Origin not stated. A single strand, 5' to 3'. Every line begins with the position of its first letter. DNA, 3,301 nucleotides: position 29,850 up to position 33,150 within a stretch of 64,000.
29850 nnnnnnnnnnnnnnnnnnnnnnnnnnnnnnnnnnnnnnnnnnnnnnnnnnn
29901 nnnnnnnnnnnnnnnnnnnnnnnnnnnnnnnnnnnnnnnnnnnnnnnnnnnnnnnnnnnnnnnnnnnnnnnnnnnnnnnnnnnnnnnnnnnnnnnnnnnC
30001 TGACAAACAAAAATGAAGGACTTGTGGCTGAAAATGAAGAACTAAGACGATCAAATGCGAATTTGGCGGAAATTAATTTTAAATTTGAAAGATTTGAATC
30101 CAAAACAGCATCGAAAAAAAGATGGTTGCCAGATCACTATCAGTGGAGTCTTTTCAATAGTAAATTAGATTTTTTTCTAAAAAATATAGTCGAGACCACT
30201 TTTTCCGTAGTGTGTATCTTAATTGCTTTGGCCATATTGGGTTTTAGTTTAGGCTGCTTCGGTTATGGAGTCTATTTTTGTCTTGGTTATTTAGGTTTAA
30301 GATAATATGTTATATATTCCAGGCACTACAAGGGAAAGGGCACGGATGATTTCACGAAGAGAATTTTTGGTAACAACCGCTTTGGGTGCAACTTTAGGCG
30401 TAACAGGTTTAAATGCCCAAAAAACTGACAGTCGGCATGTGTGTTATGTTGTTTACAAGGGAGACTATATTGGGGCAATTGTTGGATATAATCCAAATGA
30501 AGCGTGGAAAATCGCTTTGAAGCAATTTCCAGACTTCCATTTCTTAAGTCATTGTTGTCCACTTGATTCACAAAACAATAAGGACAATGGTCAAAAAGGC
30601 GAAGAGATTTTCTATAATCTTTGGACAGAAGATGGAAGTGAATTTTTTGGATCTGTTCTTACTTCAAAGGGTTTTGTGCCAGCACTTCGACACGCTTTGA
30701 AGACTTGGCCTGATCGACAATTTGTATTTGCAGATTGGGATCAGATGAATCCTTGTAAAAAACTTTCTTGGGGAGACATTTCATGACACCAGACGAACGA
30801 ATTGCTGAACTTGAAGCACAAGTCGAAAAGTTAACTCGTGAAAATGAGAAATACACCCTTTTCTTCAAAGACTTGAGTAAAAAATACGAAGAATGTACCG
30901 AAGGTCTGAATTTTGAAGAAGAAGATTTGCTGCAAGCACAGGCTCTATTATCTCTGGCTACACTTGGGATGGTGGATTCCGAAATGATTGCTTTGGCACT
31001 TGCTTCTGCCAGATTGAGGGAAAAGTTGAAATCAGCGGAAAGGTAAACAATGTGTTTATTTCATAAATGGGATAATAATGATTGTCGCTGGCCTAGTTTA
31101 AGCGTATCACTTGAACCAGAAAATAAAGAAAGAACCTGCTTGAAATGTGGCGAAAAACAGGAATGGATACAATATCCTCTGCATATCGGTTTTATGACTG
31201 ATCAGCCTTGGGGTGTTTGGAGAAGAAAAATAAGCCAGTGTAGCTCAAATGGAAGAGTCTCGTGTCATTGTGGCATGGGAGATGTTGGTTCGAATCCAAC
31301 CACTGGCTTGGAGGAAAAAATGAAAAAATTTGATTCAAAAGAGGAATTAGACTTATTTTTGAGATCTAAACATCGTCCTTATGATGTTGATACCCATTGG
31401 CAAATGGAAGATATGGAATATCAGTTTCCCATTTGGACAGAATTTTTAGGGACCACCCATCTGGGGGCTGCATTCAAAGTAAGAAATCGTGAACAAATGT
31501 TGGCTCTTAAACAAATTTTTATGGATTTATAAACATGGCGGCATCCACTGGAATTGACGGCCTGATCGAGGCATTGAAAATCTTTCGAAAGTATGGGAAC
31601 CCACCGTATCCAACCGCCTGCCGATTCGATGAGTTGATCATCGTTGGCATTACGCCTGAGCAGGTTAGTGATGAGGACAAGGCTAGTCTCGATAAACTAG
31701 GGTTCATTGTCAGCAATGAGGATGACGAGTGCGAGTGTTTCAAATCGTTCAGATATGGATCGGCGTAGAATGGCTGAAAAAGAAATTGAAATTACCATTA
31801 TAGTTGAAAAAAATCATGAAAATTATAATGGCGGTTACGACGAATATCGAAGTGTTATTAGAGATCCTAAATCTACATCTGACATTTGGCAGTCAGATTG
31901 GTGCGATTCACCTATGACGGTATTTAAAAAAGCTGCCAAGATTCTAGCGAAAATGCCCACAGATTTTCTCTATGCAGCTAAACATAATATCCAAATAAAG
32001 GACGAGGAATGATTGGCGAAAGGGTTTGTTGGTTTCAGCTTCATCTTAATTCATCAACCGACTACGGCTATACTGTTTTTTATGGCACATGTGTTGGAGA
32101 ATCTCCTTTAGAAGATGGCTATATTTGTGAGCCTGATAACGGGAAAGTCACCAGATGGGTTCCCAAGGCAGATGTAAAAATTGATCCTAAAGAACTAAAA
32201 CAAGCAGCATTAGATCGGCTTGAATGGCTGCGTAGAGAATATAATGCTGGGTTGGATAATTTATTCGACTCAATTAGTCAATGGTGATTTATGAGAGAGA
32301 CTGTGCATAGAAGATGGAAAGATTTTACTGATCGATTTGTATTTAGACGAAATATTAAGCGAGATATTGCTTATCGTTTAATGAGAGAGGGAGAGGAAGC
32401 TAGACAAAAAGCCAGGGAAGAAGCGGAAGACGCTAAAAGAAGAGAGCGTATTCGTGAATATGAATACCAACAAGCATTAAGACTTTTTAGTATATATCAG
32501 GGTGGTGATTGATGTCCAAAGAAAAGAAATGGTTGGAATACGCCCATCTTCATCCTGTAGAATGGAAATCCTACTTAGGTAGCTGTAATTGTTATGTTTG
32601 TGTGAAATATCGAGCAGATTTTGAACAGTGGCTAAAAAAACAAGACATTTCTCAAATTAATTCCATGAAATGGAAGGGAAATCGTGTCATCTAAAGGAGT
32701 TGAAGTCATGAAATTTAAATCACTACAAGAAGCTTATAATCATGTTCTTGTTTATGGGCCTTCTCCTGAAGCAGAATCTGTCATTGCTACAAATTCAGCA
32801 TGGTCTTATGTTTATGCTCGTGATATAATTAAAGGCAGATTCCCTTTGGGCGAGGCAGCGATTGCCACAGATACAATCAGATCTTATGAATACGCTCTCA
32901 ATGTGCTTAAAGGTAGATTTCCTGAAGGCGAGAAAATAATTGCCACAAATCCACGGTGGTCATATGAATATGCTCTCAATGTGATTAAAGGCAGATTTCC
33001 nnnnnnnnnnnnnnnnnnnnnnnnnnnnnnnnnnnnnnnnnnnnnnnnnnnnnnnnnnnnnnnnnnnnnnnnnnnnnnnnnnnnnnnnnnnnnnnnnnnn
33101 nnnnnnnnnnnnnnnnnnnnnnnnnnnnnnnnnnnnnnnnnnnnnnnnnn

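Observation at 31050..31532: tRNA-like sequence read through in-frame by a 160-codon ORF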

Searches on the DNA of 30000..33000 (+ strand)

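Call 5: search_dna_similar(query=window:30000-33000:+, collection=phages, mode=near, max_rows=30)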
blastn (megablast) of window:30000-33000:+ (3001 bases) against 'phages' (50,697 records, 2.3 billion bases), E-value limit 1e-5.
No match.

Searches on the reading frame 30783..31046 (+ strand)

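Call 13: search_protein_families(library=pfam, proteins=[window:30783-31046:+], max_evalue=0.01)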
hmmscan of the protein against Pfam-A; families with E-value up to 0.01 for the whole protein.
window:30783-31046:+ (87 aa): 2 families
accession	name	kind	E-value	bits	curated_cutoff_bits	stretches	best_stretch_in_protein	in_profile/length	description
PF21924.1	XRCC4_CC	-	0.0039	17.7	27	1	6-51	17-62/78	XRCC4 coiled-coil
PF04977.20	DivIC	-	0.0072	16.6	28.9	0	5-37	24-56/80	Septum formation initiator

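Call 14: search_protein_families(library=phrogs, proteins=[window:30783-31046:+], max_evalue=0.01)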
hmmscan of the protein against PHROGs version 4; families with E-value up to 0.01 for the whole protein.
window:30783-31046:+ (87 aa): 0 families

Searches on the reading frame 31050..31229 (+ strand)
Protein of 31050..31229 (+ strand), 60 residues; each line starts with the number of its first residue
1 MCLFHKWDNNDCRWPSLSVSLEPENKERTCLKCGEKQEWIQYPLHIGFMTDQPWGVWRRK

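Call 79: search_solved_structures(query=A5, max_evalue=1)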
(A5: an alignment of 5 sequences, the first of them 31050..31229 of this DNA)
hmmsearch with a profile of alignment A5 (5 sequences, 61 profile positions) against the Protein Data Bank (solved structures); distinct sequences matched with E-value up to 1: 1.
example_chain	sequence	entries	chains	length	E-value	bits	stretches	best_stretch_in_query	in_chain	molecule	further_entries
2yb5_A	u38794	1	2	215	0.33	14.3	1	10-36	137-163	PUTATIVE FUSIDIC ACID RESISTANCE PROTEIN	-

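Call 80: find_related_loci(query=A5, collection=viral_contigs, flank=3000)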
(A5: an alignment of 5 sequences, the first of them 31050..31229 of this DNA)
Query A5 (60 aa) in viral_contigs; peptide patterns used: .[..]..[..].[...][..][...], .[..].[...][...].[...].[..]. (x = any residue, [..] = any of these).
32 stretches matched a pattern, but none encodes a relative of the query by tblastn (E <= 1e-3).

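Call 83: find_homologous_proteins(query=A5, max_evalue=0.001)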
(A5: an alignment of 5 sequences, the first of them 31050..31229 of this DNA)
Query A5 (5 sequences) (60 aa, profile of the alignment): 4 proteins with E <= 0.001 among 5 candidates.
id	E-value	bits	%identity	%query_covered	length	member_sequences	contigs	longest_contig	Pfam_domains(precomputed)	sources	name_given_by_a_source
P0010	6.4e-24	102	45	88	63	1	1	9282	-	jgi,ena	-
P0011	2.4e-23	100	45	90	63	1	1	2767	-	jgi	jgi:hypothetical protein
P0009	2.6e-22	96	38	92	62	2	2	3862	-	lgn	-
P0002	6.8e-22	95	69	75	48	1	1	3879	-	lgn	-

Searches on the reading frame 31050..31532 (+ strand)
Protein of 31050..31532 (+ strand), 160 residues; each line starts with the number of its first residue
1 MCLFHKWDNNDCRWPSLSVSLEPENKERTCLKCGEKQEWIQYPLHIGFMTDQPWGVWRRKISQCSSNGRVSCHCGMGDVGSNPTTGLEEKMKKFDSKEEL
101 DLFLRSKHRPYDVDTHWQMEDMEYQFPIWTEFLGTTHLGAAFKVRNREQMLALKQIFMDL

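Call 13: search_protein_families(library=pfam, proteins=[window:31050-31532:+], max_evalue=0.01)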
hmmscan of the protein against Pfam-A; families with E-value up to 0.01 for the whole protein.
window:31050-31532:+ (160 aa): 1 family
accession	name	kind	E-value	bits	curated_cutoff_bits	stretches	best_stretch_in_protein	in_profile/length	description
PF17980.7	ADD_DNMT3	-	0.0053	17.1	26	1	23-49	13-39/56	DNMT3, cysteine rich ADD domain, GATA1-like zinc finger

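Call 14: search_protein_families(library=phrogs, proteins=[window:31050-31532:+], max_evalue=0.01)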
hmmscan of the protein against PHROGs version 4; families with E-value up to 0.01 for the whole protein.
window:31050-31532:+ (160 aa): 0 families

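Call 15: find_related_loci(query=window:31050-31532:+, collection=viral_contigs, flank=5000)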
Query window:31050-31532:+ (160 aa) in viral_contigs; peptide patterns used: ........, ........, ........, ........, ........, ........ (x = any residue, [..] = any of these).
5 stretches matched a pattern, but none encodes a relative of the query by tblastn (E <= 1e-3).

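Call 16: search_dna_similar(query=window:31050-31532:+, collection=phages, mode=protein, max_evalue=0.01)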
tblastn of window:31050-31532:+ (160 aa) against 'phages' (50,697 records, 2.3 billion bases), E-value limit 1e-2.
No match.
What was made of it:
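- Tried and rejected: Megablast and tblastn against 50,697 phage records found nothing (calls 5, 16).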

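Call 17: find_encoding_contigs(protein=window:31050-31532:+, flank=10000)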
Protein window:31050-31532:+ (160 aa): 2 contigs read that carry it; 1 place shown.
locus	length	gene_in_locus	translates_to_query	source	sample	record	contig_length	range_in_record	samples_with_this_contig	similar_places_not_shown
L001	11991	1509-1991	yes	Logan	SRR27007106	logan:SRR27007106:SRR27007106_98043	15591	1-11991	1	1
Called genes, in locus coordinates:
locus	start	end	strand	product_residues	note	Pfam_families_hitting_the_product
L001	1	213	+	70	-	?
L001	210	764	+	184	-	-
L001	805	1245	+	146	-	-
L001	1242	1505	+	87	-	-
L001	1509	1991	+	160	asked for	-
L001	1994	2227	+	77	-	-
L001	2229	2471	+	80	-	-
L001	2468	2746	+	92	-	-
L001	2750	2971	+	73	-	-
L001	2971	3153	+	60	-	-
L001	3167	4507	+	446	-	-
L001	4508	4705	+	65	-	-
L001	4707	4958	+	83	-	-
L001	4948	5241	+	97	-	-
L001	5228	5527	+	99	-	-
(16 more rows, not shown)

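Call 19: find_homologous_proteins(query=window:31050-31532:+, max_evalue=0.01)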
Query window:31050-31532:+: 4 candidates shared short words with the query, none scored E <= 0.01.
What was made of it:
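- Tried and rejected: The word-indexed search of the 5.8-billion-protein collection with the 160-aa ORF found nothing (call 19).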

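Call 33: search_protein_representatives(protein=window:31050-31532:+)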
Query: 160 residues. Proteins with E-value up to 0.001 (for the whole library): 13; up to 1e-10: 3; up to 1e-30: 0. The best 13 are listed.
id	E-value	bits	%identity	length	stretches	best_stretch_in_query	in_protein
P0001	5.3e-16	74.8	51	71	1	91-160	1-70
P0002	2.4e-15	72.7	69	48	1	1-45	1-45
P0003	4.5e-13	65.3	47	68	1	91-156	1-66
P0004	1.8e-07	47.1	39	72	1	91-156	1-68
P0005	8.8e-07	44.8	40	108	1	91-153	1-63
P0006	1.3e-06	44.2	40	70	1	91-153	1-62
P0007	7.9e-06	41.7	35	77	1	91-158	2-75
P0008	1.9e-05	40.5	35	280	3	26-64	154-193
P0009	7.5e-05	38.5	50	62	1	27-64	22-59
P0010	7.8e-05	38.5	51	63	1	5-57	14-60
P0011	2.0e-04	37.2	48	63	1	4-57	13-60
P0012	3.1e-04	36.6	34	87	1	88-155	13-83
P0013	3.5e-04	36.4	36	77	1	91-149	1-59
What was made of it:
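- On Single protein-coding gene of 160 codons: All 13 hits cover only query residues 1-64 or 88-160 (call 33).
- A phmmer search of 1.84 billion representatives gives only half-length hits: query residues 1-64 or 88-160, none across 65-87 (call 33). No homologue spans both halves or covers residues 65-87 (call 33).
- Tried and rejected: Only the exhaustive phmmer run found the half-length homologues (call 33).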

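Call 35: find_encoding_contigs(protein=P0002, flank=6000)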
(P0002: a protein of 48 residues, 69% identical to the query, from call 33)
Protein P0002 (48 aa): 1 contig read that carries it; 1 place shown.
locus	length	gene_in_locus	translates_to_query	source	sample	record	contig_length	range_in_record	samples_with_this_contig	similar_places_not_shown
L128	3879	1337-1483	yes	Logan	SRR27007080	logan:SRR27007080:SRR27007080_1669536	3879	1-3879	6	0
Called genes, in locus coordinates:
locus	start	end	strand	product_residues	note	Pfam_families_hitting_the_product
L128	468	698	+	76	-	-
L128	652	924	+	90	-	PF24726:DUF7678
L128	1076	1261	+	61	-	-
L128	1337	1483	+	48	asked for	-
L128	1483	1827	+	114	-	-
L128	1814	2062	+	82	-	-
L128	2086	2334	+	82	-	-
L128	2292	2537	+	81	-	-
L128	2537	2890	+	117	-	-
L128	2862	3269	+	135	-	PF01981:PTH2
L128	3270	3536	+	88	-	-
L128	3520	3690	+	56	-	-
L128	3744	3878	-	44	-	?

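Call 36: find_encoding_contigs(protein=P0001, flank=6000)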
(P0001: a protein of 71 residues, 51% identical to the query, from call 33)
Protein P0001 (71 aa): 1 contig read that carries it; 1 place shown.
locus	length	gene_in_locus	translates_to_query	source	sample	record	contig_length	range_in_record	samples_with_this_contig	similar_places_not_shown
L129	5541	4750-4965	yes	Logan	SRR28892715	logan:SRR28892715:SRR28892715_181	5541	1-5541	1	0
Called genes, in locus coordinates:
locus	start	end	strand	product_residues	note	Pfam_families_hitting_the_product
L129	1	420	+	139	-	?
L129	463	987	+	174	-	PF18894:PhageMetallopep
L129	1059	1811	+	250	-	PF10127:RlaP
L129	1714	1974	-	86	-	-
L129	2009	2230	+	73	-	-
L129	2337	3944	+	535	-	PF25045:vWA_Ro60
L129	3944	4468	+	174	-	-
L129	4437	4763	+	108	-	PF00166:Cpn10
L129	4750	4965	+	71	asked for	-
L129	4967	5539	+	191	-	?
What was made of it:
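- Contigs carrying homologues of genes A and B carry PTH2, Ro60-vWA and RlaP (calls 35, 36).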

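Call 65: find_encoding_contigs(protein=P0010, flank=4000, max_places=3)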
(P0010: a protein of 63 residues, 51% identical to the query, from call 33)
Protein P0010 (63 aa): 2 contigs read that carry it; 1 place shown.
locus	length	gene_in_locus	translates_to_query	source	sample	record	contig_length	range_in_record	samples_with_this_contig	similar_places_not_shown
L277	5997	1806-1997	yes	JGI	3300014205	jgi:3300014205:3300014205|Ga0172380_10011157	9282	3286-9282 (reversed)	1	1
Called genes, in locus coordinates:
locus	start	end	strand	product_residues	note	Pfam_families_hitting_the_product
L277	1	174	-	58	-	?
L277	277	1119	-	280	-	PF00119:ATP-synt_A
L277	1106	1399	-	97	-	PF09527:ATPase_gene1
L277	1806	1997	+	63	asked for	-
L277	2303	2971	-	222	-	-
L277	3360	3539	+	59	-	-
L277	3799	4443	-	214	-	-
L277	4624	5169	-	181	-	PF18306:LDcluster4, PF03641:Lysine_decarbox (weak)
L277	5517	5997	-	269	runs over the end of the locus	PF00459:Inositol_P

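Call 66: find_encoding_contigs(protein=P0011, flank=4000, max_places=3)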
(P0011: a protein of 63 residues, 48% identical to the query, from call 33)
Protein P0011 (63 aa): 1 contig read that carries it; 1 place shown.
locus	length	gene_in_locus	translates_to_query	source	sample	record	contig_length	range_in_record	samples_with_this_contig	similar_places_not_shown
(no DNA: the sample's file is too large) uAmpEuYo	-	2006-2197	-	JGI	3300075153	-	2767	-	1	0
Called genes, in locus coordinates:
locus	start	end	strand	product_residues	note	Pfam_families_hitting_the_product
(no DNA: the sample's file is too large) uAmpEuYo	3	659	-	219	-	?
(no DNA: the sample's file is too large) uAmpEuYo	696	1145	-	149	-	PF00293:NUDIX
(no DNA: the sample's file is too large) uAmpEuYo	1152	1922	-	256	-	PF13489:Methyltransf_23, PF08241:Methyltransf_11, PF08242:Methyltransf_12 (weak), PF13649:Methyltransf_25, PF13847:Methyltransf_31 (weak)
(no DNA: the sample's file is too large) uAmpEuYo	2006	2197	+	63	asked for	-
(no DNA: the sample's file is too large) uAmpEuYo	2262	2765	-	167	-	?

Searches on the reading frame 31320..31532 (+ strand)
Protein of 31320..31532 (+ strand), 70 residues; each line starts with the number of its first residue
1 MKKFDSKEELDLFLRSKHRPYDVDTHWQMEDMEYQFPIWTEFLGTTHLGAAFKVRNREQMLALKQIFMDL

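Call 13: search_protein_families(library=pfam, proteins=[window:31320-31532:+], max_evalue=0.01)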
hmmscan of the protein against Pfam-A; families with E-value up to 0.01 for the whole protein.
window:31320-31532:+ (70 aa): 0 families

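Call 14: search_protein_families(library=phrogs, proteins=[window:31320-31532:+], max_evalue=0.01)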
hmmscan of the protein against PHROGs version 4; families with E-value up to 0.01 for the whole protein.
window:31320-31532:+ (70 aa): 0 families

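Call 18: find_encoding_contigs(protein=window:31320-31532:+, flank=10000)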
Protein window:31320-31532:+ (70 aa): no gene with exactly this product is on record in the collection.

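Call 78: search_solved_structures(query=A4, max_evalue=1)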
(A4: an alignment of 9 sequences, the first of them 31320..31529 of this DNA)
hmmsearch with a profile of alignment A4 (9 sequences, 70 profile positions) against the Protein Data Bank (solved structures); distinct sequences matched with E-value up to 1: 0.

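Call 84: predict_structure(alignment_id=A4)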
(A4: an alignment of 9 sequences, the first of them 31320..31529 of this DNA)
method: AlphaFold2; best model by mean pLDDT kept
length: 70 residues; sequences in the alignment: 9
mean_pLDDT: 96.9   pTM: 0.80
mean pLDDT of the five models: 96.9, 96.6, 96.3, 95.9, 95.8
residues with pLDDT >= 90: 70; 70-90: 0; 50-70: 0; < 50: 0
segments of 3 or more residues with pLDDT < 50: none
pLDDT, mean of each block of 10 residues (from residue 1): 98 97 97 97 97 98 95
secondary structure, 60 per line:
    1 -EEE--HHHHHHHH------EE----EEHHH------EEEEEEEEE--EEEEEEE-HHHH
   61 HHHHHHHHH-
elements in order: E2-4 H7-14 E38-46 E49-55 H57-69
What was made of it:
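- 31320..31532 (+): Gene B: independent 70-aa protein gene of unknown function. AlphaFold2 on the 70 aa alone gives pLDDT 96.9 with a strand at residues 2-4 (call 84).
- Gene B folds on its own at pLDDT 96.9 (call 84).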

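Call 86: fold_search(model_id=the predicted structure, library=pdb)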
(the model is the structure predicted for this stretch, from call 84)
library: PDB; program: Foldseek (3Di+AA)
matches with E <= 10: 11; with E <= 0.001: 0
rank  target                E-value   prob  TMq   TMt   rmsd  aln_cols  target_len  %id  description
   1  7ok7_F                4.1e+00  0.03  0.25  0.13   6.8        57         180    4  Crystal structure of the UNC119B ARL3 complex (released 2021-06-09)
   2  3doe_A                5.0e+00  0.01  0.18  0.12  11.8        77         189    6  Complex of ARL2 and BART, Crystal Form 1 (released 2009-03-03)
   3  2e6g_C                5.7e+00  0.05  0.25  0.09   9.7        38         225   18  Crystal structure of the stationary phase survival protein SurE from Thermus thermophilus HB8 in complex with phosphat (released 2007-08-28)
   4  2e6g_K                6.9e+00  0.04  0.21  0.08   9.8        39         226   15  Crystal structure of the stationary phase survival protein SurE from Thermus thermophilus HB8 in complex with phosphat (released 2007-08-28)
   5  2bme_C                7.4e+00  0.01  0.17  0.09   8.6        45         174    4  high resolution structure of GppNHp-bound human Rab4a (released 2005-04-25)
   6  6xre_E                7.9e+00  0.02  0.23  0.10   8.5        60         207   12  Structure of the p53/RNA polymerase II assembly (released 2021-03-24)
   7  1ilv_A                8.9e+00  0.03  0.22  0.07   3.6        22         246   14  Crystal Structure Analysis of the TM107 (released 2001-10-10)
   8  1j9j_A                9.5e+00  0.03  0.22  0.07   3.6        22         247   14  CRYSTAL STRUCTURE ANALYSIS OF SURE PROTEIN FROM T.MARITIMA (released 2001-09-12)
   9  9g6k_LA               9.5e+00  0.02  0.29  0.11  12.1        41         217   15  LSU structure derived from the LSU sample of the mitoribosome from T. gondii. (released 2024-12-11)
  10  6frk_v                9.5e+00  0.01  0.24  0.13   7.7        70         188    8  Structure of a prehandover mammalian ribosomal SRP and SRP receptor targeting complex (released 2018-03-28)
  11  8yrs_A                9.5e+00  0.01  0.17  0.04   4.6        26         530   12  Crystal structure of human RECQ1 helicase containing a flexible linker in complex with tailed duplex DNA (released 2024-09-04)
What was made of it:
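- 31320..31532 (+): There is no PDB fold match (call 86).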

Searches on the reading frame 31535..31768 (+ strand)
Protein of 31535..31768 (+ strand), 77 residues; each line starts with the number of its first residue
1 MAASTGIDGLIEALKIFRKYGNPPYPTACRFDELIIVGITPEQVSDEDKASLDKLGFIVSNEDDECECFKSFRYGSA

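Call 13: search_protein_families(library=pfam, proteins=[window:31535-31768:+], max_evalue=0.01)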
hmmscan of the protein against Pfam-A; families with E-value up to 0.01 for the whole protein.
window:31535-31768:+ (77 aa): 0 families

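Call 14: search_protein_families(library=phrogs, proteins=[window:31535-31768:+], max_evalue=0.01)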
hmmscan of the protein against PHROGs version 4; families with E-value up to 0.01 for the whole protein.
window:31535-31768:+ (77 aa): 0 families

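Call 59: find_homologous_proteins(query=window:31535-31768:+, max_evalue=0.001)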
Query window:31535-31768:+ (77 aa): 8 proteins with E <= 0.001 among 8 candidates.
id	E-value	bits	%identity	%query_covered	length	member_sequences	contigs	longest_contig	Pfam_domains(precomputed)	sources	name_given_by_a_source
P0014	8.1e-45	168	100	100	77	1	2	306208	-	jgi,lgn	jgi:hypothetical protein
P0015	4.0e-22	96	67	95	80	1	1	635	-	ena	-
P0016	8.7e-20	88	66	96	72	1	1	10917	-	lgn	-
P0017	4.1e-19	86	64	95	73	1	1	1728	-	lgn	-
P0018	6.6e-17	79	61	92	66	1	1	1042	-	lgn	-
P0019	7.5e-17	79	65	92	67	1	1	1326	-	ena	-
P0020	4.8e-12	64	55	92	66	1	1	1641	-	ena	-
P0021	1.6e-11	62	56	91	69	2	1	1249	-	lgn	-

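Call 61: find_encoding_contigs(protein=P0016, flank=10000)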
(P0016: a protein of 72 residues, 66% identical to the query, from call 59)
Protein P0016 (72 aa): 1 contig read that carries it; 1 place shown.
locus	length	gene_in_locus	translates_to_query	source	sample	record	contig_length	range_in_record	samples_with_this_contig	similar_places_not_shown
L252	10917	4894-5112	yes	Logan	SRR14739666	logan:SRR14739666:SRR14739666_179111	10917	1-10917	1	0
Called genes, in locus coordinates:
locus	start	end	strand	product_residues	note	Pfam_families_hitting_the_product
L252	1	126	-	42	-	?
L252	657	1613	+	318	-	-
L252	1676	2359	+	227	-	-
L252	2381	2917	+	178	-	-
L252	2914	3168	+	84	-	-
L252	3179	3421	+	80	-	-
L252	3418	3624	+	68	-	-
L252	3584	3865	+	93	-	-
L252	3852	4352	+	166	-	-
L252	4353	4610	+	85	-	PF02599:CsrA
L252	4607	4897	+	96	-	-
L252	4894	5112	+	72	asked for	-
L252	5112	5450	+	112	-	-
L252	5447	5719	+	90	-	-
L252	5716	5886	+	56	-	-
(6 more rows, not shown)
